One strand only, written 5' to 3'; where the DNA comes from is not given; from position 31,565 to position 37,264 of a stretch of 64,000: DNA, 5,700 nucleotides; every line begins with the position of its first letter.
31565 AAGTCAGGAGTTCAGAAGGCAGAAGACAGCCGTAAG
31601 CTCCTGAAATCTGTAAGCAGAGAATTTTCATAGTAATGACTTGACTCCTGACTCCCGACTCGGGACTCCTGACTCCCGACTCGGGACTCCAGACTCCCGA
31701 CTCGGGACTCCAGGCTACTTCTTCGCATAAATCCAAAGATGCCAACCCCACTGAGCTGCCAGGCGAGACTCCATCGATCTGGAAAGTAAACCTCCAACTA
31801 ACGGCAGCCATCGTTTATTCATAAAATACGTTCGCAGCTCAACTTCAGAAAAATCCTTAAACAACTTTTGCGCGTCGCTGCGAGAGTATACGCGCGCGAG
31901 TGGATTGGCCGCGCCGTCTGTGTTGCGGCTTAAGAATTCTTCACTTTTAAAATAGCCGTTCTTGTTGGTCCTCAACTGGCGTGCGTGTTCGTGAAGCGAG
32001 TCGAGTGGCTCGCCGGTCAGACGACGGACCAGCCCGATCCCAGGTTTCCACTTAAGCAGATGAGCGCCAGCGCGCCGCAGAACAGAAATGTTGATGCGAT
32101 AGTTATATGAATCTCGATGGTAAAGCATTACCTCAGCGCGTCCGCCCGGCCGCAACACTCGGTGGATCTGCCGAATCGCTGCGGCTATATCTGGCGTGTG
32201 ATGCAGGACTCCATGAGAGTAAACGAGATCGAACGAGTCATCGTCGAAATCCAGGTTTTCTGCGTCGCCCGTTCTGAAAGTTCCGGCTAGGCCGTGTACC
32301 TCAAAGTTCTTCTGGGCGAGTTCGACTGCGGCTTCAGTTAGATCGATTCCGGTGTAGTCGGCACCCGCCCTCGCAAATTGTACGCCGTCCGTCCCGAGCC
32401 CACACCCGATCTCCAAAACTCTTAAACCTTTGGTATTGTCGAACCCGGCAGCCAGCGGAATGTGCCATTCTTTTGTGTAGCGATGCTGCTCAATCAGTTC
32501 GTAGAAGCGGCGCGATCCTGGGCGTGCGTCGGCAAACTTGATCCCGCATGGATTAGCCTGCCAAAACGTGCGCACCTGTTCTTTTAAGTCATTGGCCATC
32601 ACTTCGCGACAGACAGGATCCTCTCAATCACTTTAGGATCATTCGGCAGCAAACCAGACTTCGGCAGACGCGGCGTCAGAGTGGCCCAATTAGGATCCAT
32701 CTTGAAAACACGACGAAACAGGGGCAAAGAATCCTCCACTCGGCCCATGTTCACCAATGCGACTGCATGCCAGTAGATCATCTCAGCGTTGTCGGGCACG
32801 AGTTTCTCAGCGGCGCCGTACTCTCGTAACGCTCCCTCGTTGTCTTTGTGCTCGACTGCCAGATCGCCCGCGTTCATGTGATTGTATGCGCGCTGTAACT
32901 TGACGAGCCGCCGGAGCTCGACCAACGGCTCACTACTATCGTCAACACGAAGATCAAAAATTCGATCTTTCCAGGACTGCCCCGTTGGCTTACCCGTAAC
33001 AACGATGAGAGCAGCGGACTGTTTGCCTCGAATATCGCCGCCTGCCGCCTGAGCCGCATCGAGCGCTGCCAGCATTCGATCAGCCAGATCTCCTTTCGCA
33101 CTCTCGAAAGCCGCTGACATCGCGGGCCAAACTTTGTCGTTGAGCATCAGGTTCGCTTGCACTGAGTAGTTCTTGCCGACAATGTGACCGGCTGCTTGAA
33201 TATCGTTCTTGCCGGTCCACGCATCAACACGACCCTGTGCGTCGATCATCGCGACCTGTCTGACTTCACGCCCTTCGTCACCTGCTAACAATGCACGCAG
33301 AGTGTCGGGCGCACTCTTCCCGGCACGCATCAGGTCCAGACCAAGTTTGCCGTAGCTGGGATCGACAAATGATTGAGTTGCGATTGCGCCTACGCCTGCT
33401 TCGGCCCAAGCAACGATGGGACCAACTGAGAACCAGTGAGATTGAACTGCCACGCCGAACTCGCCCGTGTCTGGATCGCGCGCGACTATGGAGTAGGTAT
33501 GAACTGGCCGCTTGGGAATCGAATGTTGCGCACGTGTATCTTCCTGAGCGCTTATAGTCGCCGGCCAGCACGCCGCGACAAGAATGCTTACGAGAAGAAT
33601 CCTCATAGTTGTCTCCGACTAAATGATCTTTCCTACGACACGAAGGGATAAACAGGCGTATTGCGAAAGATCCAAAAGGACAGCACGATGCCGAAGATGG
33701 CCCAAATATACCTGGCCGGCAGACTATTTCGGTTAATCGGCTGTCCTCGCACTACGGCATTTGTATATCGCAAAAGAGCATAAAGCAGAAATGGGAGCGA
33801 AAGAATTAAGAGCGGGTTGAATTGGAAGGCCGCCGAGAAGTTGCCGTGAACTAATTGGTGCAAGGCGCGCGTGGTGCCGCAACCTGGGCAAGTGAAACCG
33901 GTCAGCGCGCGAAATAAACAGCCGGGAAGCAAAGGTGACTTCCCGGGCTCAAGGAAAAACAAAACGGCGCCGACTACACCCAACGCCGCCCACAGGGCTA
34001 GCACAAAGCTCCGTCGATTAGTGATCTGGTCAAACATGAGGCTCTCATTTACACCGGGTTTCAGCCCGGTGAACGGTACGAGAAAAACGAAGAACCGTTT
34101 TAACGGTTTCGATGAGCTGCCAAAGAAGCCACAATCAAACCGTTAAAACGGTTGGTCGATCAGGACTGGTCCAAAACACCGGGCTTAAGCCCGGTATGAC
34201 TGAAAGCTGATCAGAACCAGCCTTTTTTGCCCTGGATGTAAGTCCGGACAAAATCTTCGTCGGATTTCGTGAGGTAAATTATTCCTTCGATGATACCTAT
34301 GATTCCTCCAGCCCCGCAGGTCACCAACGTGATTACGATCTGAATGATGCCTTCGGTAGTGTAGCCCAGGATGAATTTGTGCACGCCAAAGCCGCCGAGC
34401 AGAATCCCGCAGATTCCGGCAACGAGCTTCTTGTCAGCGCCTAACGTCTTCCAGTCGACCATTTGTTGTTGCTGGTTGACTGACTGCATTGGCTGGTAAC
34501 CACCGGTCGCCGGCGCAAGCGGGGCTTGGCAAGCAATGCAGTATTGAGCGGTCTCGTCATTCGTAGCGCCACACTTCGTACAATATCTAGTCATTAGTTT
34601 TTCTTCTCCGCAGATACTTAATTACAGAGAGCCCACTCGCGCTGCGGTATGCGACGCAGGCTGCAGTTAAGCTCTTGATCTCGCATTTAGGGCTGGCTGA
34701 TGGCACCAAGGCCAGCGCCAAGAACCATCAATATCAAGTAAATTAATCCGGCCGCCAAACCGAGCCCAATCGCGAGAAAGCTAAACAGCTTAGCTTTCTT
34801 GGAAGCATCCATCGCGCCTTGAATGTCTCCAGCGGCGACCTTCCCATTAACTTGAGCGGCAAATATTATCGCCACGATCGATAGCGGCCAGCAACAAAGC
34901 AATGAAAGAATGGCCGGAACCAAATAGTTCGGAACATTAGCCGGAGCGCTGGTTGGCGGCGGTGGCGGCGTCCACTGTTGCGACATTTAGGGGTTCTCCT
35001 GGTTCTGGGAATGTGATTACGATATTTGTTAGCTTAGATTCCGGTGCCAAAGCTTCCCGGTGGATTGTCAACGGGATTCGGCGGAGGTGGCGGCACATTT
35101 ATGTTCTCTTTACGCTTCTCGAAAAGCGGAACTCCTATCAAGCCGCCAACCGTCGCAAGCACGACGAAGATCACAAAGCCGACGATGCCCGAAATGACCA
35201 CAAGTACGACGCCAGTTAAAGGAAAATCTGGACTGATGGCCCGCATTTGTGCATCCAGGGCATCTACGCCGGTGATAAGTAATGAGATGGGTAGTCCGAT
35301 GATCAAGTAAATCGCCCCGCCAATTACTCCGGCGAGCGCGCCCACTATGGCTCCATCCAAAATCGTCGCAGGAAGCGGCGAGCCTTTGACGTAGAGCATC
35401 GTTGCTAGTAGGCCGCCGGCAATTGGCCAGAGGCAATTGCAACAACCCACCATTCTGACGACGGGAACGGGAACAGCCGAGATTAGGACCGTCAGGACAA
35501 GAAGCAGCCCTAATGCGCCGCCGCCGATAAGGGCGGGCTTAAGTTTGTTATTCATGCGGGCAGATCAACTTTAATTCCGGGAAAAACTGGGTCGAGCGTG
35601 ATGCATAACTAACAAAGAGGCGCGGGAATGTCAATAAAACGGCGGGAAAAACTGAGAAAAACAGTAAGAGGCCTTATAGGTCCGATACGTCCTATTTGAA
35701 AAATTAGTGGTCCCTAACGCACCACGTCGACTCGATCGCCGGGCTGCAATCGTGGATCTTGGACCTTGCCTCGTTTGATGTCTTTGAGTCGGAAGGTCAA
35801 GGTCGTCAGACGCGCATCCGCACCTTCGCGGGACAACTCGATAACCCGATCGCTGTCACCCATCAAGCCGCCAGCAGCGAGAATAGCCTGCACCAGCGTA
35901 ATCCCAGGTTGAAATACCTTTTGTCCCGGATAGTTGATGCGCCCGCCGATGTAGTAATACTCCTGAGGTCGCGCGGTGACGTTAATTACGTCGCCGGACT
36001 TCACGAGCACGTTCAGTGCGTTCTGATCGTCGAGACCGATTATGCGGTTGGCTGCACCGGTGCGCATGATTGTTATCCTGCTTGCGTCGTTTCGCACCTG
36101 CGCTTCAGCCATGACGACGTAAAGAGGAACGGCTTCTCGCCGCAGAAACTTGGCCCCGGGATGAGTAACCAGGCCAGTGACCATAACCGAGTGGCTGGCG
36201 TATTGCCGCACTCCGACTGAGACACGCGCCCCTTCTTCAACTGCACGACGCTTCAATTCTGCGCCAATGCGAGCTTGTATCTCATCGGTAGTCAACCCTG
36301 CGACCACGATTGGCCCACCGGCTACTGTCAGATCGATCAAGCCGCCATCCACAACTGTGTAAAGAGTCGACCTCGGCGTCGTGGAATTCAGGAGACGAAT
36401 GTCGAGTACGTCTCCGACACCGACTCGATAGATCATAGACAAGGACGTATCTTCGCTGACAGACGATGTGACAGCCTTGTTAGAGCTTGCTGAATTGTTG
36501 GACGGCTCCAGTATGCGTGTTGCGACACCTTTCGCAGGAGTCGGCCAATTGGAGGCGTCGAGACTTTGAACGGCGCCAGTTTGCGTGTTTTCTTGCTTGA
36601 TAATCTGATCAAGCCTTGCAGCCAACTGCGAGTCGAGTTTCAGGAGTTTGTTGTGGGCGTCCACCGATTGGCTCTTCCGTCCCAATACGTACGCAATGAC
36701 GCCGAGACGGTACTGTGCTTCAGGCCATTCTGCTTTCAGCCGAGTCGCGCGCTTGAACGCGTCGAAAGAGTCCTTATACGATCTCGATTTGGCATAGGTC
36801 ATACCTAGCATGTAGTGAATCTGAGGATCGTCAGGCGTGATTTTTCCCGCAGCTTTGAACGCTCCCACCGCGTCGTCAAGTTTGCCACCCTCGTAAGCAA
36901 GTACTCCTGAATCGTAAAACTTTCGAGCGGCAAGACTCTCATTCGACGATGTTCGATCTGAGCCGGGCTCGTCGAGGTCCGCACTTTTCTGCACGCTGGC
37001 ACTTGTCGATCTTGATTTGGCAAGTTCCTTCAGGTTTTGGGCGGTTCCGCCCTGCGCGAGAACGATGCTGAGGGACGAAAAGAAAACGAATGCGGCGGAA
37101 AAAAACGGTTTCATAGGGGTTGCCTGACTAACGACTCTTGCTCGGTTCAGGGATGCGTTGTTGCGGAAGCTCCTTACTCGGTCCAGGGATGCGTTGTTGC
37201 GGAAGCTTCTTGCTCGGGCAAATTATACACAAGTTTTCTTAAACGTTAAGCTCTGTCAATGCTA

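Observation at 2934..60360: Window-wide family of long intergenic hairpins whose arms are built from 6-8 nt degenerate tandem units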

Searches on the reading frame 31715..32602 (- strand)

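Call 28: search_protein_families(library=pfam, proteins=[window:31715-32602:-], max_evalue=0.01)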
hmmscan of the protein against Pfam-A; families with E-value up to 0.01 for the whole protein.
window:31715-32602:- (295 aa): 15 families
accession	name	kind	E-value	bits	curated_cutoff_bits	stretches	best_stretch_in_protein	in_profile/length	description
PF13649.12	Methyltransf_25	-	9.6e-26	90.8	27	1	62-154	1-97/97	Methyltransferase domain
PF08241.18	Methyltransf_11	-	1.4e-25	90.1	21.2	1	63-155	1-92/95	Methyltransferase domain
PF13847.12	Methyltransf_31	-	2.4e-24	86.1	27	1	57-155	2-106/145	Methyltransferase domain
PF08242.18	Methyltransf_12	-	8.7e-21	74.9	30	1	63-155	1-97/98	Methyltransferase domain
PF13489.12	Methyltransf_23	-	1.2e-17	64.6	27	1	53-174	17-124/164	Methyltransferase domain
PF01209.24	Ubie_methyltran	-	3.9e-11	43.2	20.1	1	39-159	31-152/233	ubiE/COQ5 methyltransferase family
PF05175.20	MTS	-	2.5e-07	30.9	23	1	54-167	27-147/170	Methyltransferase small domain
PF02353.26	CMAS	-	2.4e-05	24.2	27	1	58-155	62-161/273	Mycolic acid cyclopropane synthetase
PF03291.22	mRNA_G-N7_MeTrfase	-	0.00038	20.1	26.6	1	56-101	59-105/315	mRNA (guanine-N(7))-methyltransferase domain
PF10294.15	Methyltransf_16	-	0.0017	18.5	21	1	52-107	40-98/174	Lysine methyltransferase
PF03848.20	TehB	-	0.0021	17.9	20.4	1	58-155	30-129/193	Tellurite resistance protein TehB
PF05724.17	TPMT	-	0.0022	18.2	26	1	56-132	35-125/218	Thiopurine S-methyltransferase (TPMT)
PF06325.19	PrmA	-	0.0029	17.6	22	1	58-129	161-232/296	Ribosomal protein L11 methyltransferase (PrmA)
PF09445.16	Methyltransf_15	-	0.0068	16.4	22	0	62-106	4-48/165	RNA cap guanine-N2 methyltransferase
PF08003.17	Methyltransf_9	-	0.0097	15.3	23.8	0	56-155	113-214/315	Protein of unknown function (DUF1698)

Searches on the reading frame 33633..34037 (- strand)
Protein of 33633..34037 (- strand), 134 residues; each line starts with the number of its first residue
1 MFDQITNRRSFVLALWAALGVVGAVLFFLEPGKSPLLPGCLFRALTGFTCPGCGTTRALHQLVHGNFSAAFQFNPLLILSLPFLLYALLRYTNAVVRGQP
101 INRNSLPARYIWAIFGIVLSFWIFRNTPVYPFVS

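Call 88: search_protein_families(library=pfam, proteins=[window:33633-34037:-], max_evalue=1)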
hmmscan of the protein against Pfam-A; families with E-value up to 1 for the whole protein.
window:33633-34037:- (134 aa): 1 family
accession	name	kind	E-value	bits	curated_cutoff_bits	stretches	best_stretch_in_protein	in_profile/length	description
PF10825.13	DUF2752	-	1.2e-20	73.8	27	1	40-87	1-48/49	Protein of unknown function (DUF2752)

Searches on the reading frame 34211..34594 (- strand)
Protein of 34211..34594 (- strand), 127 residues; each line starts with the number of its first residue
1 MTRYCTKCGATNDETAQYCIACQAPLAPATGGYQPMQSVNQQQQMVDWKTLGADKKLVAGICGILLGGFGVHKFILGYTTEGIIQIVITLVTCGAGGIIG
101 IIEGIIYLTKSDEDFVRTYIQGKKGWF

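Call 88: search_protein_families(library=pfam, proteins=[window:34211-34594:-], max_evalue=1)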
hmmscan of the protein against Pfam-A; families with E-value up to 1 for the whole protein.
window:34211-34594:- (127 aa): 8 families
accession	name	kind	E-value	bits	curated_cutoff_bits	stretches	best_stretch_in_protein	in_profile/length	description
PF05154.21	TM2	-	2.4e-12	47.3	27.9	1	55-105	4-51/51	TM2 domain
PF24463.1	DUF7577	-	2.8e-06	27.3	28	1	2-26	2-26/27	Domain of unknown function (DUF7577)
PF13240.11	Zn_Ribbon_1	-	1e-05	25.6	25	1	4-22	1-19/23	zinc-ribbon domain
PF00641.23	Zn_ribbon_RanBP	-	3e-05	23.6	27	1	5-25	7-27/30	Zn-finger in Ran binding protein and others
PF12773.13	DZR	-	0.00098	19.7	27.3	1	5-27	1-23/45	Double zinc ribbon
PF13248.11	Zn_ribbon_3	-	0.031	14.2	27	1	2-26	2-26/26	zinc-ribbon domain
PF18912.6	DZR_2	-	0.068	13.5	27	1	4-28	9-33/56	Double zinc ribbon domain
PF01258.23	zf-dskA_traR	-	0.94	10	24.9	0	15-24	23-32/36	Prokaryotic dksA/traR C4-type zinc finger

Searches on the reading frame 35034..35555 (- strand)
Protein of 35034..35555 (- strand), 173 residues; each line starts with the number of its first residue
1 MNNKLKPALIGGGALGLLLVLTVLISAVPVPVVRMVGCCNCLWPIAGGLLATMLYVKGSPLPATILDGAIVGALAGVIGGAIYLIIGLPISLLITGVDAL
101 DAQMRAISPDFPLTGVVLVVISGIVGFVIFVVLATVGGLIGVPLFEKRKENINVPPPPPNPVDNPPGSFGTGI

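Call 88: search_protein_families(library=pfam, proteins=[window:35034-35555:-], max_evalue=1)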
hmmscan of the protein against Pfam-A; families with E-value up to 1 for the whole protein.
window:35034-35555:- (173 aa): 1 family
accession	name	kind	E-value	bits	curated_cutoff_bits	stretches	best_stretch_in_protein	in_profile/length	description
PF17647.6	DUF5518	-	0.0069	16.9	27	1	15-142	4-114/116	Family of unknown function (DUF5518)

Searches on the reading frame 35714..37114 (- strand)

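Call 11: search_protein_families(library=ncbifam, proteins=[window:35714-37114:-])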
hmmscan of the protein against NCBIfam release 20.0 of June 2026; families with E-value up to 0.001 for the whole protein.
window:35714-37114:- (466 aa): 12 families
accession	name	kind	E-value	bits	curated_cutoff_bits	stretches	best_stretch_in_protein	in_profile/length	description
TIGR03028.1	EpsE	equivalog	3.3e-14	52.8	262.65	1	229-446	2-225/239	polysaccharide export protein EpsE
NF011658.0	PRK15078.1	subfamily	3.5e-11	42.5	333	2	201-337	62-198/380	polysaccharide export protein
NF040959.1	MamA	equivalog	7.1e-11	41.9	200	1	66-164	74-172/204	magnetosome protein MamA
NF041843.1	EpsY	equivalog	4.7e-09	35.8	320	1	381-463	125-209/211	exopolysaccharide export protein EpsY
TIGR03027.2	pepcterm_export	equivalog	1.5e-08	34.5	180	1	229-462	3-162/169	XrtA/PEP-CTERM system exopolysaccharide export protein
NF047371.1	FlcA_CTERM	equivalog_domain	4.4e-08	32.1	300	1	60-179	435-555/646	periplasmic flagellar collar protein FlcA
TIGR02917.1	PEP_TPR_lipo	equivalog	4.7e-07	28.1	312.2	1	76-164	342-430/899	XrtA/PEP-CTERM system TPR-repeat protein PrsT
NF008391.2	PRK11189.1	equivalog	1e-06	28.5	250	1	60-189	62-193/297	lipoprotein NlpI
TIGR02552.1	LcrH_SycD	equivalog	2e-06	27.5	104.8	1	64-153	19-108/136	SycD/LcrH family type III secretion system chaperone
NF011886.0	PRK15359.1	equivalog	0.00012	21.9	146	1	63-162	24-123/144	type III secretion system chaperone protein SscB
NF033762.1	social_mot_Tgl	equivalog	0.00015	21.2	225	1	59-158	27-127/252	social motility TPR repeat lipoprotein Tgl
NF002725.1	PRK02603.1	equivalog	0.00034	20.6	143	1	61-173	33-148/173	photosystem I assembly protein Ycf3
